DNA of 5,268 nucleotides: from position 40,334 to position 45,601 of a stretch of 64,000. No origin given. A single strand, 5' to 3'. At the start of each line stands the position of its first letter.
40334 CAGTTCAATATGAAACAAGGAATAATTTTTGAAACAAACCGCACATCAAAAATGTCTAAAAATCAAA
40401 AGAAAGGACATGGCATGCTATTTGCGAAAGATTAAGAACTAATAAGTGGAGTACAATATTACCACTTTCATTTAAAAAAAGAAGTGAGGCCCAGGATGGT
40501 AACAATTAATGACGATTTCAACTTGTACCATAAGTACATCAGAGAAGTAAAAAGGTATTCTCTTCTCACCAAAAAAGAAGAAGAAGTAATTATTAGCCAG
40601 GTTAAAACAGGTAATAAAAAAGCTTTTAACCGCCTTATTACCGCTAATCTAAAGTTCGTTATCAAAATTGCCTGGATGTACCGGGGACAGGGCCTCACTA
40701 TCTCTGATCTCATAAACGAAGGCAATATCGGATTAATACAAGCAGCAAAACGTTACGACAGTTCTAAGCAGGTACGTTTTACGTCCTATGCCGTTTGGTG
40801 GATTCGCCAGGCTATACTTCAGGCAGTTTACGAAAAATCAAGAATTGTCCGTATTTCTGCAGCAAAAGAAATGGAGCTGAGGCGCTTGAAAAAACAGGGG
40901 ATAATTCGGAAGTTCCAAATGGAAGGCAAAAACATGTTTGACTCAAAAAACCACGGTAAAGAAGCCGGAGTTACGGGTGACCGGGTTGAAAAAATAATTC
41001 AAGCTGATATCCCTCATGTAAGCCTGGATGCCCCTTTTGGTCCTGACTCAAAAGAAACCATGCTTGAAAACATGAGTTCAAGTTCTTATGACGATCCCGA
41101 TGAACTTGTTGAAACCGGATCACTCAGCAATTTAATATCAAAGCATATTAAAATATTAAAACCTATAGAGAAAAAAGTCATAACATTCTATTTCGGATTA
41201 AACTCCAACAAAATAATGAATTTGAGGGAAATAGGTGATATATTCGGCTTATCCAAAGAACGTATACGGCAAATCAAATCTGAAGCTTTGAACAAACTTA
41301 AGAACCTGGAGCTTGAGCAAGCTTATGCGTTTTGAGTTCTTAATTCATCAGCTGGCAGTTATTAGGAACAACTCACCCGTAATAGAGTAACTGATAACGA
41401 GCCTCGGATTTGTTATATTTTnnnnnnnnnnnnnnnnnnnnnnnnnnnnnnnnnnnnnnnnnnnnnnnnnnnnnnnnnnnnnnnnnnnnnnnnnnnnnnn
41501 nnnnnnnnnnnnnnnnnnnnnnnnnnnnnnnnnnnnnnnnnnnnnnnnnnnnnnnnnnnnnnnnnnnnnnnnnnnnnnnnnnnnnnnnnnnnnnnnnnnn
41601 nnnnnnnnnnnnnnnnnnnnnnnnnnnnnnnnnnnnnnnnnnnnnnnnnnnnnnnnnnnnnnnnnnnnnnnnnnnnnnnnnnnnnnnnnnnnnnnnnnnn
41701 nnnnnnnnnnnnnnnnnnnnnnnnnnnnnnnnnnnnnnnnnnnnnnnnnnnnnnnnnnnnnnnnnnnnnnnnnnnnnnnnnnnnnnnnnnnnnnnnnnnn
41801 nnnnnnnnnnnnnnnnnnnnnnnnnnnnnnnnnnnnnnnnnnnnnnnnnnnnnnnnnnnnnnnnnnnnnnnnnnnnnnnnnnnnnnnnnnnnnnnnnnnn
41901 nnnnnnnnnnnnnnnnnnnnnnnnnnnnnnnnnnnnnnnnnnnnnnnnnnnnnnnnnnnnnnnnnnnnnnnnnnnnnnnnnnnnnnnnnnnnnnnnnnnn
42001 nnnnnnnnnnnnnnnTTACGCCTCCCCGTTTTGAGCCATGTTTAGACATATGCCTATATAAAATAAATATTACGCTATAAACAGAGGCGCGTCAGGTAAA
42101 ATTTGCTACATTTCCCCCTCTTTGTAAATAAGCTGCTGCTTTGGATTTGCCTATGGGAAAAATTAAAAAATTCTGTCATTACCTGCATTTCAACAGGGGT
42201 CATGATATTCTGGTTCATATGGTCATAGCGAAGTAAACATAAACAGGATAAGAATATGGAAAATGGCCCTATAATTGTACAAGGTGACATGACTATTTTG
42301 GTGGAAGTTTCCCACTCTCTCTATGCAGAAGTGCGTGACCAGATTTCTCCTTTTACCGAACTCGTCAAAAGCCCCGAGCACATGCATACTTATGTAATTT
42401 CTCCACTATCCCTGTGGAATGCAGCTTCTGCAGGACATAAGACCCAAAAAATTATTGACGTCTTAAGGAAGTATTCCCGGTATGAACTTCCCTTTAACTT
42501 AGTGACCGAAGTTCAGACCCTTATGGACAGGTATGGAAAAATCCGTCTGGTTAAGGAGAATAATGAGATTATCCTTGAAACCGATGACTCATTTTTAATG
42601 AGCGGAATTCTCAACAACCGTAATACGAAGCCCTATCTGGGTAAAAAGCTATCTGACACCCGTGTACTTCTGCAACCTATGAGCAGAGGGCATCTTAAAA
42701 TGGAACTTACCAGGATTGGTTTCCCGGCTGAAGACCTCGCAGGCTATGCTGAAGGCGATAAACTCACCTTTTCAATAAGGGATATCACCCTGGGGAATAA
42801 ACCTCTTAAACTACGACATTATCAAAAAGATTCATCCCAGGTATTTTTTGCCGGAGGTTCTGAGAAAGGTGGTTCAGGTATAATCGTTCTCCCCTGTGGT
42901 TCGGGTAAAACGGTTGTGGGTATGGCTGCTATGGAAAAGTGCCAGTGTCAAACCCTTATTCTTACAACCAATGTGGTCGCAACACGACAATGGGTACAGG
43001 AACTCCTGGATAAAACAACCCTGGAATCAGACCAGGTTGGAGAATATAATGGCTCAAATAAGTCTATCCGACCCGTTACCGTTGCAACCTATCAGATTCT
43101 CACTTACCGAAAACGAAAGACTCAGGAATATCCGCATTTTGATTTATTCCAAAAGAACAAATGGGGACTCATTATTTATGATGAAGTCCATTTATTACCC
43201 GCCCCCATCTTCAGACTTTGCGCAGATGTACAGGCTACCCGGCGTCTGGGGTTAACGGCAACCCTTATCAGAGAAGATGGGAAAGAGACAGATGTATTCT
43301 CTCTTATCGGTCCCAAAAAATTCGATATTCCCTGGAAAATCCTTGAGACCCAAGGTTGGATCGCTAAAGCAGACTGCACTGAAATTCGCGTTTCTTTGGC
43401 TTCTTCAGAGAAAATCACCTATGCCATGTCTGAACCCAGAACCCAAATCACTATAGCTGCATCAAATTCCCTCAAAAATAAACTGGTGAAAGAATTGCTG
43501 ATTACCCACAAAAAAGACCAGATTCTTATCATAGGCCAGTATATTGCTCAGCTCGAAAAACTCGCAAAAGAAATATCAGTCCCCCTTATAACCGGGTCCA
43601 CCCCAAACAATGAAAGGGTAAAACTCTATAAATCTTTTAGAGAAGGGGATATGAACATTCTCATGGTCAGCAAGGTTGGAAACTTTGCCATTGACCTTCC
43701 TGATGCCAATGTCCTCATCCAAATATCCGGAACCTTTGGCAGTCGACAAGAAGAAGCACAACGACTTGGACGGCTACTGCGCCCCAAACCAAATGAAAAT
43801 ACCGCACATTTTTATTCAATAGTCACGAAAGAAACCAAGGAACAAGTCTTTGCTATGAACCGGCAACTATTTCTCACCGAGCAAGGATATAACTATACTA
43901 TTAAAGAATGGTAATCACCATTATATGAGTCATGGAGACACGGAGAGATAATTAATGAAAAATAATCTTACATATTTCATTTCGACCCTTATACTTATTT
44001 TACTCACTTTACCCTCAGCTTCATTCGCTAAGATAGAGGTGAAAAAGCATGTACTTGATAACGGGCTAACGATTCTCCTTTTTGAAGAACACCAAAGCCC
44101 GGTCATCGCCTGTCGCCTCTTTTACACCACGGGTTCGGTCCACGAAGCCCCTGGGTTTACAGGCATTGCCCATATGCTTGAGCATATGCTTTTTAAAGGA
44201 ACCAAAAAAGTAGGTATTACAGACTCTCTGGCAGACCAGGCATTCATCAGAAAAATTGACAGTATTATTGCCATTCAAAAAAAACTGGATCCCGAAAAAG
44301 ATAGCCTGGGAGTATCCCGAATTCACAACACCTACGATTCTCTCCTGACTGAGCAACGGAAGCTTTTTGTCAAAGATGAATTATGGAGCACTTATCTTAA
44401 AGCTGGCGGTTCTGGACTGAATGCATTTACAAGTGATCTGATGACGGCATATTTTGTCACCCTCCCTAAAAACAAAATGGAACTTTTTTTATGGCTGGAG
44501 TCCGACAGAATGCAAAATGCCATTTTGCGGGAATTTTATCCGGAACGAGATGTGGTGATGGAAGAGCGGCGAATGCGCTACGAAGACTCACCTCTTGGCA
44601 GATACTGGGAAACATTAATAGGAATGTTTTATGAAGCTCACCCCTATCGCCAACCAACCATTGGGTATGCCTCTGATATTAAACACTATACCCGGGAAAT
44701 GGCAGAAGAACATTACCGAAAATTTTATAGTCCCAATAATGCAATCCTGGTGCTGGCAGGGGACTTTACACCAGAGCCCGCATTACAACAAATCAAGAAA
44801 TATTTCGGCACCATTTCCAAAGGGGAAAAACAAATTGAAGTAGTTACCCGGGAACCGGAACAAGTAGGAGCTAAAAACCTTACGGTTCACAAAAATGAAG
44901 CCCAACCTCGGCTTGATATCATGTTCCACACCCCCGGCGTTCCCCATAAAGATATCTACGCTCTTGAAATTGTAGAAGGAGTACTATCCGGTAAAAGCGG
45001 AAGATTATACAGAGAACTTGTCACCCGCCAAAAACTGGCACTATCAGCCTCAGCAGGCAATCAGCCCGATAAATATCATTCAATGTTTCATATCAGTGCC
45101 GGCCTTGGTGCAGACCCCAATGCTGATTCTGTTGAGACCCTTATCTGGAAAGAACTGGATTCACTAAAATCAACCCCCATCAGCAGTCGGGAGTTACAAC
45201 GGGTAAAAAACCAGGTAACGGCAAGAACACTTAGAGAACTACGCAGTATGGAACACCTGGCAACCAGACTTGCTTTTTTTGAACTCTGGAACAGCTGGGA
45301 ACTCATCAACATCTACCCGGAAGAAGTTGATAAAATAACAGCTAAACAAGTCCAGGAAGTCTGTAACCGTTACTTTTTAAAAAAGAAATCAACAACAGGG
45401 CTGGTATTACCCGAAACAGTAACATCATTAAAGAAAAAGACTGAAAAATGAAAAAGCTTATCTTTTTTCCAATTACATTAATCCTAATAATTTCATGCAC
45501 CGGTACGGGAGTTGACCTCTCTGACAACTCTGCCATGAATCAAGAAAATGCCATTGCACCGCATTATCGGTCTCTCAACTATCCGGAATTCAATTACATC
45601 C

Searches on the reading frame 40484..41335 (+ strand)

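Call 12: search_protein_families(library=pfam, proteins=[window:40484-41335:+], max_evalue=0.001)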
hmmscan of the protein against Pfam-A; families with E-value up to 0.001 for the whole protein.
window:40484-41335:+ (283 aa): 2 families
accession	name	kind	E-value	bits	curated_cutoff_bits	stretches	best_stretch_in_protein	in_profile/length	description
PF04542.20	Sigma70_r2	-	2.3e-16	59.7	24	1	51-119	1-69/71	Sigma-70 region 2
PF04545.22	Sigma70_r4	-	4.2e-13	49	24.1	1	223-273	3-49/50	Sigma-70, region 4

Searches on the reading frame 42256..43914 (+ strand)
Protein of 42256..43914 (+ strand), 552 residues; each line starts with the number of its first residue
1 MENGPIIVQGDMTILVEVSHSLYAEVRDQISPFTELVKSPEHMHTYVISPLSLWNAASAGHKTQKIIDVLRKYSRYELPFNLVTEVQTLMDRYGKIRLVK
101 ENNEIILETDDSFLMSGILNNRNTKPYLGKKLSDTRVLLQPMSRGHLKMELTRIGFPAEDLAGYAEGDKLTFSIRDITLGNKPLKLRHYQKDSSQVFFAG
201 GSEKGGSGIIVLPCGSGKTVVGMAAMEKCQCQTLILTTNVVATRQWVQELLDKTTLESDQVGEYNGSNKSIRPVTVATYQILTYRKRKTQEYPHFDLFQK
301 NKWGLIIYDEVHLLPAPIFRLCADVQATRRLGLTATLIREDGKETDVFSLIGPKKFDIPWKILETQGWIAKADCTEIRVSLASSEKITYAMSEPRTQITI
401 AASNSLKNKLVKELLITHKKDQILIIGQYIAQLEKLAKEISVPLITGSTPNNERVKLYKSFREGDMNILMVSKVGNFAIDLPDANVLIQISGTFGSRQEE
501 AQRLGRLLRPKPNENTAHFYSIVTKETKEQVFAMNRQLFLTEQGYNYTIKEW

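Call 12: search_protein_families(library=pfam, proteins=[window:42256-43914:+], max_evalue=0.001)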
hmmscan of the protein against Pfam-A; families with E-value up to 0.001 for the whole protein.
window:42256-43914:+ (552 aa): 5 families
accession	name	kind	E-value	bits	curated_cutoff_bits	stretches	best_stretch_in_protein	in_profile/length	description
PF16203.11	ERCC3_RAD25_C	-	2.9e-47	161.5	27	1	363-549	1-194/248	ERCC3/RAD25/XPB C-terminal helicase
PF13625.11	Helicase_C_3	-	4.1e-34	117.7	34.2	1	6-132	1-124/125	Helicase conserved C-terminal domain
PF04851.21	ResIII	-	1.1e-18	68.1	22.5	1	184-338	2-163/164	Type III restriction enzyme, res subunit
PF00271.37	Helicase_C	-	4e-17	62.9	23.5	1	407-510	2-109/110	Helicase conserved C-terminal domain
PF00270.35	DEAD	-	0.00051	20.3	26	0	206-338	15-161/167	DEAD/DEAH box helicase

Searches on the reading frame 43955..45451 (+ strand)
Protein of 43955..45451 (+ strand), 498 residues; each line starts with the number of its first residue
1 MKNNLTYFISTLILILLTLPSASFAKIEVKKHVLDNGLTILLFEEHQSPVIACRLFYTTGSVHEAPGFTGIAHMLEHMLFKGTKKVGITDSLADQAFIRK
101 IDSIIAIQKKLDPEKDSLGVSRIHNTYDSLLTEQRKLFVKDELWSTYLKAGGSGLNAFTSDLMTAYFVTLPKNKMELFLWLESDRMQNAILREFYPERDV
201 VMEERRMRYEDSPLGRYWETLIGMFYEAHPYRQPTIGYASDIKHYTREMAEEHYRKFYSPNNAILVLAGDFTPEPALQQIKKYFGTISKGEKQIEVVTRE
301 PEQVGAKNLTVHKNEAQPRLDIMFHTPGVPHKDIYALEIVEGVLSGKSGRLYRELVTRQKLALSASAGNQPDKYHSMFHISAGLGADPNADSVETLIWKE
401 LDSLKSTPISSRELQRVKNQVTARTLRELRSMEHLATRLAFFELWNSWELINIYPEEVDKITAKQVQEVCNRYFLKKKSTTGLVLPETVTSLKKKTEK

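Call 12: search_protein_families(library=pfam, proteins=[window:43955-45451:+], max_evalue=0.001)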
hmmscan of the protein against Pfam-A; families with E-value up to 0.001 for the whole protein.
window:43955-45451:+ (498 aa): 2 families
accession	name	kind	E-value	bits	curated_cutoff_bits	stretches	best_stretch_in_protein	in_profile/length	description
PF05193.26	Peptidase_M16_C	-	1.1e-34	120.4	23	1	246-420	3-180/181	Peptidase M16 inactive domain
PF00675.25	Peptidase_M16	-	1.4e-14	54.6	22.3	1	42-86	4-48/149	Insulinase (Peptidase family M16)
